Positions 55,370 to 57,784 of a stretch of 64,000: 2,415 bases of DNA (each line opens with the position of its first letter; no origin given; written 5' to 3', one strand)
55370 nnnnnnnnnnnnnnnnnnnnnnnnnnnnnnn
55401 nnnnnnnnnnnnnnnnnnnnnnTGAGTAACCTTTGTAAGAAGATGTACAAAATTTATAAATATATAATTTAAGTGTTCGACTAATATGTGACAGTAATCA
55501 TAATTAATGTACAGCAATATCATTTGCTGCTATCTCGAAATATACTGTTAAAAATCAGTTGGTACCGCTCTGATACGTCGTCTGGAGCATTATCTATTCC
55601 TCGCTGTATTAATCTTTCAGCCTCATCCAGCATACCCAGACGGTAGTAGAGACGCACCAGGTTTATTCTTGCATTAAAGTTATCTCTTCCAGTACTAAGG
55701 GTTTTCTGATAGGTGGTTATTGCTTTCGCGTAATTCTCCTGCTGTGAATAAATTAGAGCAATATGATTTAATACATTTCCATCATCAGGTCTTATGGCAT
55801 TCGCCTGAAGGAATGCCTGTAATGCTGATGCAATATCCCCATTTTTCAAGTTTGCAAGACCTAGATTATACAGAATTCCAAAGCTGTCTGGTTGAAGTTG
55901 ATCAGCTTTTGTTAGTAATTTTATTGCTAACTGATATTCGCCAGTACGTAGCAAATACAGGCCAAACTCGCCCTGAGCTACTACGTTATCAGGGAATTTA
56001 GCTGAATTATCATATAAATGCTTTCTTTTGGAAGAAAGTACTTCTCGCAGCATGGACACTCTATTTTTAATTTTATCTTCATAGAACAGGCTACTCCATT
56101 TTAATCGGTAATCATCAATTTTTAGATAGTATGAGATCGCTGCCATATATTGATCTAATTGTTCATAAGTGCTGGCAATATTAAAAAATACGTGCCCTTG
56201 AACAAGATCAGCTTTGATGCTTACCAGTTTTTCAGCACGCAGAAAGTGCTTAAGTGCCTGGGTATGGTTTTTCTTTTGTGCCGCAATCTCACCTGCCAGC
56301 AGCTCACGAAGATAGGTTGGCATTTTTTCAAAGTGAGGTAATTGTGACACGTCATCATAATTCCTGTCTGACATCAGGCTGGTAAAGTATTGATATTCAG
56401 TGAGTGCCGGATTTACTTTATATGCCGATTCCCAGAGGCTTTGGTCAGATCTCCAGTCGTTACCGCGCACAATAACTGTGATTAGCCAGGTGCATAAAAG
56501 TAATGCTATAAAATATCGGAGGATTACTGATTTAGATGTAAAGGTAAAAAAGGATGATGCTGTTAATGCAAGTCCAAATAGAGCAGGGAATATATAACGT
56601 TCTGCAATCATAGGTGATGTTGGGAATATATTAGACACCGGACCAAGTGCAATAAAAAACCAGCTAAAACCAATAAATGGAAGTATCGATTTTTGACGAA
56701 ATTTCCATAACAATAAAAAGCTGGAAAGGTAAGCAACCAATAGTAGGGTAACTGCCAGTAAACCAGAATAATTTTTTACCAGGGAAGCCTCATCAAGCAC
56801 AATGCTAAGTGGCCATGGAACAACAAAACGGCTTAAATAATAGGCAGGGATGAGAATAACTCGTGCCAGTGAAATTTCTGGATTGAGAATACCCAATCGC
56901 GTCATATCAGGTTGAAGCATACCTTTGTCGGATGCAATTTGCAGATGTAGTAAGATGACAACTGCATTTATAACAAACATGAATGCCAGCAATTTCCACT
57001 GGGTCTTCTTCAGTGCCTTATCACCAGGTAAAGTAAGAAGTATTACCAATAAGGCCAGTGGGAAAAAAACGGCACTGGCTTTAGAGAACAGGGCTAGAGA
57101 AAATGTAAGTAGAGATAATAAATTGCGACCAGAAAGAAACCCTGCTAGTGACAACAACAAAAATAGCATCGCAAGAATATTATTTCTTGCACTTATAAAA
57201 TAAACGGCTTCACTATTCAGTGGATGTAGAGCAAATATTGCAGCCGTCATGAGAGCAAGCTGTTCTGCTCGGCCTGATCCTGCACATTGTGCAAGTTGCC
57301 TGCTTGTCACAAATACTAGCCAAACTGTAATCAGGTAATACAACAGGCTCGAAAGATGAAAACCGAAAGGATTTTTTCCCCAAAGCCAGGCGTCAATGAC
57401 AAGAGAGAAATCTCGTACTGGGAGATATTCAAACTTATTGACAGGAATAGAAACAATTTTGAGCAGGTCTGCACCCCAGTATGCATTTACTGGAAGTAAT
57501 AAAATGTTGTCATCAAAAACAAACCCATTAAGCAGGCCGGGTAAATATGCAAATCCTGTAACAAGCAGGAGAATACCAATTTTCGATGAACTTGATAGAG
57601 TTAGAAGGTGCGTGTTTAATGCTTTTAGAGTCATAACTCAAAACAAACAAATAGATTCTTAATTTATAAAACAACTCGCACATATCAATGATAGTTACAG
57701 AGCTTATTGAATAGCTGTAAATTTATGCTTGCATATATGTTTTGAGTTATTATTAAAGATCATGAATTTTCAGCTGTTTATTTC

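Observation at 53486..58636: GT-C/TPR glycosyltransferase, pentahaem cytochrome and methyltransferase operon with a divergent polyprenol-phosphate sugar synthase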

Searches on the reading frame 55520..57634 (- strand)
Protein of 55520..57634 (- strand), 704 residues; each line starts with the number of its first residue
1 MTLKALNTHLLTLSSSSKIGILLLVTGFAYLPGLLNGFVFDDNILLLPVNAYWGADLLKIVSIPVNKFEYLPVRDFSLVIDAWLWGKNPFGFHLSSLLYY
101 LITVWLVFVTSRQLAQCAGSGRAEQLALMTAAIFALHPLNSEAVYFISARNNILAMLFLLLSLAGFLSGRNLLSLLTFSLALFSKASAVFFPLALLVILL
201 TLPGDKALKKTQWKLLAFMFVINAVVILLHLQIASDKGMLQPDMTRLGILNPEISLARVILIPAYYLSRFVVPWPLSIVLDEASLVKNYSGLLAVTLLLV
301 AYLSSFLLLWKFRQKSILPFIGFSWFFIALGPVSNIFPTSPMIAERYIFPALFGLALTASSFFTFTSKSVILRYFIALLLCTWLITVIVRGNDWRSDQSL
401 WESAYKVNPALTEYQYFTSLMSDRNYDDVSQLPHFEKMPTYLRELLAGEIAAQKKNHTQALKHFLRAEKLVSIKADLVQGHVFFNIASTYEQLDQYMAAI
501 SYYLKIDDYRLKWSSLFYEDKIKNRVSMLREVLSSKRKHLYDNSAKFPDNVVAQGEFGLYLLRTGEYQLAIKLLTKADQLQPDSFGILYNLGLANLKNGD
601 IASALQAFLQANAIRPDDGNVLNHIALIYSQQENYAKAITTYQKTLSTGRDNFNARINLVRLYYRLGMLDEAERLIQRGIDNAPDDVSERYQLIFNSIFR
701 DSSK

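Call 3: search_protein_families(library=pfam, proteins=[window:55520-57634:-], max_evalue=0.01)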
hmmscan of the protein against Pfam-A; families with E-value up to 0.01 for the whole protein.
window:55520-57634:- (704 aa): 21 families
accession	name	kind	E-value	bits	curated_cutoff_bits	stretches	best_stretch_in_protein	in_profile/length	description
PF14559.12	TPR_19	-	1.4e-18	67.4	25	2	631-691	3-62/68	Tetratricopeptide repeat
PF00515.34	TPR_1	-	1.2e-17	63.3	27.8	1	621-647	3-29/34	Tetratricopeptide repeat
PF13181.12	TPR_8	-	4.3e-17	61.2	25.7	0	587-618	3-34/34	Tetratricopeptide repeat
PF13432.12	TPR_16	-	5.3e-17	62.4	32.7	2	557-618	3-64/65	Tetratricopeptide repeat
PF07719.23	TPR_2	-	5.3e-17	60.9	27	1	587-618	3-34/34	Tetratricopeptide repeat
PF13424.12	TPR_12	-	2.8e-14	53.5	30.1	3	620-683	4-75/77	Tetratricopeptide repeat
PF13431.12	TPR_17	-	1.6e-13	50.2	24.4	0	579-606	7-34/34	Tetratricopeptide repeat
PF13428.12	TPR_14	-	5.8e-12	45.5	23.5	1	654-687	2-35/44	Tetratricopeptide repeat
PF13414.12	TPR_11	-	7.4e-12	45.2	26.8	2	564-599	7-42/42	TPR repeat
PF13176.12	TPR_7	-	1.2e-10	41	27.9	0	622-652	2-32/36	Tetratricopeptide repeat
PF12895.13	ANAPC3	-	1e-06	29.4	27.2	1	557-609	29-80/82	Anaphase-promoting complex, cyclosome, subunit 3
PF25064.1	ARM_TT21_5th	-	1.2e-06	29.3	27.8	1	626-681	8-63/117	TT21 fifth ARM repeats domain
PF13174.12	TPR_6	-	2.1e-06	28.5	26.3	0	625-646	6-27/33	Tetratricopeptide repeat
PF13371.12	TPR_9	-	7.3e-06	26.4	35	0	562-619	6-63/73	Tetratricopeptide repeat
PF24575.1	TPR_Slam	-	1.9e-05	25.4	35.2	0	626-665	54-93/104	Surface lipoprotein assembly modifier, N-terminal TPR repeats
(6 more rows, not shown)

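Call 4: search_protein_families(library=ncbifam, proteins=[window:55520-57634:-], max_evalue=0.01)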
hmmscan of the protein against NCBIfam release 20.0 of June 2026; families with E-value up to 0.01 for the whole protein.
window:55520-57634:- (704 aa): 20 families
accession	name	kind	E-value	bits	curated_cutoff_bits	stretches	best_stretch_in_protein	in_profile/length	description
NF040959.1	MamA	equivalog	3.3e-18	65.9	200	2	546-638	100-192/204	magnetosome protein MamA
TIGR02917.1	PEP_TPR_lipo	equivalog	1.7e-17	62.6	312.2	1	536-687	382-533/899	XrtA/PEP-CTERM system TPR-repeat protein PrsT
NF047371.1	FlcA_CTERM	equivalog_domain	8.5e-10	37.7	300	1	539-648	451-536/646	periplasmic flagellar collar protein FlcA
TIGR02521.1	type_IV_pilW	equivalog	2.4e-08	33.8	154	1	553-649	101-199/234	type IV pilus biogenesis/stability protein PilW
NF033920.0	C39_PA2778_fam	equivalog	6.4e-07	29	150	1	537-615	176-254/255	PA2778 family cysteine peptidase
NF033762.1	social_mot_Tgl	equivalog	7.6e-07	28.7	225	1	586-678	32-125/252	social motility TPR repeat lipoprotein Tgl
NF053779.1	BT3442_fam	equivalog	2.5e-06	26.5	940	1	620-689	223-292/563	BT3442 family protein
TIGR00990.1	3a0801s09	subfamily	5.8e-06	25.2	757.25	1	555-685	335-465/615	mitochondrial import receptor subunit TOM70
TIGR04510.1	mod_pep_cyc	subfamily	7.1e-06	24.8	400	1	544-686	494-632/814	putative peptide modification system cyclase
NF002725.1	PRK02603.1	equivalog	7.7e-06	26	143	1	564-638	48-125/173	photosystem I assembly protein Ycf3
TIGR03939.1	PGA_TPR_OMP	equivalog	5.7e-05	21.5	366.65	1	565-678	100-213/800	poly-beta-1,6 N-acetyl-D-glucosamine export porin PgaA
TIGR02552.1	LcrH_SycD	equivalog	8.9e-05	22.2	104.8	1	576-685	9-118/136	SycD/LcrH family type III secretion system chaperone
NF008757.0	PRK11788.1-5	equivalog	0.00013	21.2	363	1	558-657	76-179/388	lipopolysaccharide assembly protein LapB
NF052415.1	T3SS_chap_SctY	equivalog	0.00021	21.8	70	1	561-647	16-105/106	type III secretion apparatus assembly chaperone SctY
NF052400.1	M48_BAM_BepA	equivalog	0.00036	19.4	570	1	588-689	310-411/483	beta-barrel assembly-enhancing protease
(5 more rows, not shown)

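Call 7: search_solved_structures(query=window:55520-57634:-, max_evalue=1)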
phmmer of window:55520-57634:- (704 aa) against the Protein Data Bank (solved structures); distinct sequences matched with E-value up to 1: 148 (the best 60 are shown).
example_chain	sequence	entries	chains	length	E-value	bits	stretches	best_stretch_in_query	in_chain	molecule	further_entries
9qhb_A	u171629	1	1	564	1.4e-43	152.9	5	564-690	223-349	Engineered tetratricopeptide repeat protein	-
8bu0_A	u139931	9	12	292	1.1e-22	83.9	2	560-692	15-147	Consensus tetratricopeptide repeat protein | Crystal structure of an 8-repeat consensus TPR superhelix with Zinc. | Monomer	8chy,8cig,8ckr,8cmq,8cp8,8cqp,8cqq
9qhc_A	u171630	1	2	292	8.6e-22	80.9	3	563-680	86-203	Engineered tetratricopeptide repeat protein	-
7obi_A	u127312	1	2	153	2.2e-13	53.1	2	548-661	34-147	CTPR-rv4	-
7yeh_B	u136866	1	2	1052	5.8e-13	51.7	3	548-676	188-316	UDP-N-acetylglucosamine--peptide N-acetylglucosaminyltransferase 110 kDa subunit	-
7yea_A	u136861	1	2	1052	5.9e-13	51.7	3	548-676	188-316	UDP-N-acetylglucosamine--peptide N-acetylglucosaminyltransferase 110 kDa subunit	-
7ntf_A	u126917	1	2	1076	6.7e-13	51.5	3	548-676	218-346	Isoform 1 of UDP-N-acetylglucosamine--peptide N-acetylglucosaminyltransferase 110 kDa subu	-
7rqf_A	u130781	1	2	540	2.4e-12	49.7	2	530-641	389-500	TPR repeat-containing protein PA4667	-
8sxe_C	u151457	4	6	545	3.2e-12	49.3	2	530-641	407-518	TPR repeat-containing protein PA4667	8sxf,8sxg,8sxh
1w3b_A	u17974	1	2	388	4.8e-12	48.7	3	548-684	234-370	UDP-N-ACETYLGLUCOSAMINE--PEPTIDE N-ACETYLGLUCOSAMINYLTRANSFERASE 110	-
6eou_A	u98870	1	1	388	7.4e-12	48.1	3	548-684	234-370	UDP-N-acetylglucosamine--peptide N-acetylglucosaminyltransferase 110 kDa subunit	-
8ch0_A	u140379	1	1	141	2e-11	46.7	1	560-683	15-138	Consensus tetratricopeptide repeat protein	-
2fo7_A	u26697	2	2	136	2e-11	46.6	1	561-683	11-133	SYNTHETIC CONSENSUS TPR PROTEIN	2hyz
3kd7_A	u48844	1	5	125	2.3e-10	43.2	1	557-660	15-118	CTPR390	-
3asg_A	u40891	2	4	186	3e-10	42.8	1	544-645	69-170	MamA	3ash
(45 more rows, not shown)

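Call 11: find_related_loci(query=A1, collection=genome_contigs, flank=10000)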
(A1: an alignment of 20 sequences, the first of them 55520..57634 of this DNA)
Query A1 (704 aa) in genome_contigs; peptide patterns used: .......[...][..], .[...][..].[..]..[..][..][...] (x = any residue, [..] = any of these).
161 stretches matched a pattern; 133 encode a relative of the query (tblastn E <= 1e-3); the best 80 are kept; 79 distinct loci.
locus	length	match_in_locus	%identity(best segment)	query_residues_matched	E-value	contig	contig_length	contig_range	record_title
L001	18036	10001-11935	32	22-701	1e-89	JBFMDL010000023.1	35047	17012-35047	MAG: Nitrospirota bacterium isolate MAG218 MAG218_23, whole genome shotgun sequence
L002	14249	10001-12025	30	6-674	7e-89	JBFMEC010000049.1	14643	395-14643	MAG: Nitrospirota bacterium isolate MAG235 MAG235_49, whole genome shotgun sequence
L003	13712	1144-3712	33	21-674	7e-85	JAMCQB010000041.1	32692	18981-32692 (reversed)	MAG: Nitrospirae bacterium isolate FK_Sedi_A_Bin.59 NODE_2688_length_32692_cov_5.88678, whole genome shotgun sequence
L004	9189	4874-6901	31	3-674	8e-84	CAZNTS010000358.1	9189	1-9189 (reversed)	MAG TPA_asm: uncultured Nitrospiraceae bacterium isolate SRP140028_co1_416 genome assembly, contig: k141_5966473, whole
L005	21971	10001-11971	32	32-688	1e-67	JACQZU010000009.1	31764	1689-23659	MAG: Acidobacteria bacterium isolate NC_groundwater_1575_Pr3_B-0.1um_68_18 SR-2_scaffold_141_1617851, whole genome shotg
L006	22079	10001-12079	28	1-673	2e-62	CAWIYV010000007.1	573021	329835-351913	MAG: Nitrospirota bacterium isolate MFD05942.bin.1.431 genome assembly, contig: contig_17682, whole genome shotgun seque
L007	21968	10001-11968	28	36-685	5e-57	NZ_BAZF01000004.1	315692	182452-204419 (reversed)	Geobacter sp. OR-1, whole genome shotgun sequence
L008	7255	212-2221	27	19-678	2e-50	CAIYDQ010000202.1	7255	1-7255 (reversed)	MAG: uncultured Geobacter sp. isolate MJ-time_bin-1817 genome assembly, contig: bin-1817:202/368, whole genome shotgun s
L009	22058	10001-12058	26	14-684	2e-47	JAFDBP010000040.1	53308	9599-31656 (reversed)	MAG: Deltaproteobacteria bacterium isolate MB1D_Bin_1 MB1D_Bin_1_MB1D_0306_000000473364, whole genome shotgun sequence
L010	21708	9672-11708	26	18-685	2e-46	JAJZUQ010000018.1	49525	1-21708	MAG: Deltaproteobacteria bacterium isolate SKS4.bin43 NODE_1045_length_49525_cov_2.028058, whole genome shotgun sequence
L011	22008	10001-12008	28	15-679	1e-44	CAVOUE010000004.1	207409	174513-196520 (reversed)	MAG: Nitrospirota bacterium isolate MFD10007.bin.2.159 genome assembly, contig: contig_26576, whole genome shotgun seque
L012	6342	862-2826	27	30-674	2e-44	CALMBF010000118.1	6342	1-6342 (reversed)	MAG TPA_asm: uncultured Geobacter sp. isolate SRR5215464_bin.112_CONCOCT_v1.1_MAG genome assembly, contig: ERZ781360.611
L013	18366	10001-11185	32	36-412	1e-42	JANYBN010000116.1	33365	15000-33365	MAG: Geobacter sp. isolate GL140_6_metabat_181 GL140_6_k141_1280112, whole genome shotgun sequence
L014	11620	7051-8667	27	12-536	2e-41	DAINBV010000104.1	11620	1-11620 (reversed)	MAG TPA_asm: Geobacteraceae bacterium isolate CTOTU26084 NODE_3026_length_11620_cov_6.945871, whole genome shotgun seque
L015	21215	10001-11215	31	21-413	4e-41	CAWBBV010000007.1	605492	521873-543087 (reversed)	MAG: uncultured delta proteobacterium isolate MFD02832.bin.1.176 genome assembly, contig: contig_11205, whole genome sho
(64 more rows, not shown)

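Call 35: predict_structure(alignment_id=A1)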
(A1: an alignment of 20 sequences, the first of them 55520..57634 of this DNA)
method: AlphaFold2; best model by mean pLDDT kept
length: 704 residues; sequences in the alignment: 20
mean_pLDDT: 83.0   pTM: 0.72
mean pLDDT of the five models: 83.0, 81.9, 80.6, 80.2, 79.5
residues with pLDDT >= 90: 308; 70-90: 263; 50-70: 97; < 50: 36
segments of 3 or more residues with pLDDT < 50: 1-15, 241-250, 337-342, 700-704
pLDDT, mean of each block of 10 residues (from residue 1): 40 65 94 89 80 85 71 90 93 96 96 92 91 93 88 95 93 94 88 95 85 95 88 66 42 72 85 67 64 84 93 88 93 60 65 94 80 86 89 86 80 76 69 67 83 91 87 66 91 94 79 62 88 93 95 95 94 96 94 92 95 91 91 89 86 82 75 83 70 62 35
secondary structure, 60 per line:
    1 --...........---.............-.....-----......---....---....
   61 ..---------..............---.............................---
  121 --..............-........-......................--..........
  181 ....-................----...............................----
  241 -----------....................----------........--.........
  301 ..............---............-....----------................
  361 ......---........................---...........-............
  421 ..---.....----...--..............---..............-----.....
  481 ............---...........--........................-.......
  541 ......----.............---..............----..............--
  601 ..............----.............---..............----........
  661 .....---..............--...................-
elements in order (helices of 4 or more, strands of 3 or more residues): H3-13 H17-29 H31-35 H41-46 H50-53 H57-62 H72-85 H89-117 H123-136 H138-145 H147-168 H171-184 H186-201 H206-236 H252-271 H282-289 H292-314 H318-329 H331-334 H345-366 H370-393 H397-407 H409-422 H426-430 H440-453 H457-470 H476-492 H496-506 H509-532 H534-546 H551-563 H567-580 H585-598 H601-614 H619-631 H635-648 H653-665 H669-682 H685-703

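Call 38: fold_search(model_id=the predicted structure, library=pdb)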
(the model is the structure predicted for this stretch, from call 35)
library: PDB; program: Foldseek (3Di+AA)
matches with E <= 10: 1315; with E <= 0.001: 243
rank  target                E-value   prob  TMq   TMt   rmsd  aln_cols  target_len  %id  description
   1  8chy                  6.3e-08  1.00  0.19  0.48  18.3       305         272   21  Crystal structure of an 8-repeat consensus TPR superhelix with Zinc. (released 2024-02-21)
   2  9qhb                  1.8e-07  1.00  0.21  0.53  17.6       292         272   20  Crystal structure of 16-repeat CTPR protein with eliminated coordination sites (released 2025-10-22)
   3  6eou                  6.5e-07  1.00  0.20  0.39  19.8       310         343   19  O-GlcNAc transferase TPR domain with the intellectual disability associated mutation L254F (released 2018-05-09)
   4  9qhc_B                7.0e-07  1.00  0.22  0.54  16.9       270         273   21  Crystal structure of 8-repeat CTPR protein with eliminated coordination sites (released 2025-10-22)
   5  1w3b_A                1.2e-06  1.00  0.21  0.37  18.4       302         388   20  The superhelical TPR domain of O-linked GlcNAc transferase reveals structural similarities to importin alpha. (released 2004-09-09)
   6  1w3b_B                1.4e-06  1.00  0.21  0.39  18.6       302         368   20  The superhelical TPR domain of O-linked GlcNAc transferase reveals structural similarities to importin alpha. (released 2004-09-09)
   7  9qhc_A                1.6e-06  1.00  0.21  0.50  17.4       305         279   20  Crystal structure of 8-repeat CTPR protein with eliminated coordination sites (released 2025-10-22)
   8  7dkh_I                2.4e-06  1.00  0.17  0.13  33.9       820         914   14  Crystal structure of the Ctr9/Paf1/Cdc73/Rtf1 quaternary complex (released 2021-11-24)
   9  7ntf_A                2.5e-06  1.00  0.18  0.14  24.9       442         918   16  Cryo-EM structure of unliganded O-GlcNAc transferase (released 2021-11-17)
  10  7dkh_A                6.0e-06  1.00  0.18  0.15  34.9       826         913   14  Crystal structure of the Ctr9/Paf1/Cdc73/Rtf1 quaternary complex (released 2021-11-24)
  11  8dtg_A                8.3e-06  1.00  0.21  0.18  26.9       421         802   15  Cryo-EM structure of Arabidopsis SPY alternative conformation 1 (released 2023-03-08)
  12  6voa_E                9.2e-06  1.00  0.21  0.37  24.5       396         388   18  Cryo-EM structure of the BBSome-ARL6 complex (released 2020-06-24)
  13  8dtg_B                1.2e-05  1.00  0.19  0.18  21.6       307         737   18  Cryo-EM structure of Arabidopsis SPY alternative conformation 1 (released 2023-03-08)
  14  6vbv_4                1.3e-05  1.00  0.20  0.35  23.8       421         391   14  Structure of the bovine BBSome:ARL6:GTP complex (released 2020-01-29)
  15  7y4i_A                1.4e-05  1.00  0.21  0.18  25.9       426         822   15  Crystal structure of SPINDLY in complex with GDP (released 2022-12-07)
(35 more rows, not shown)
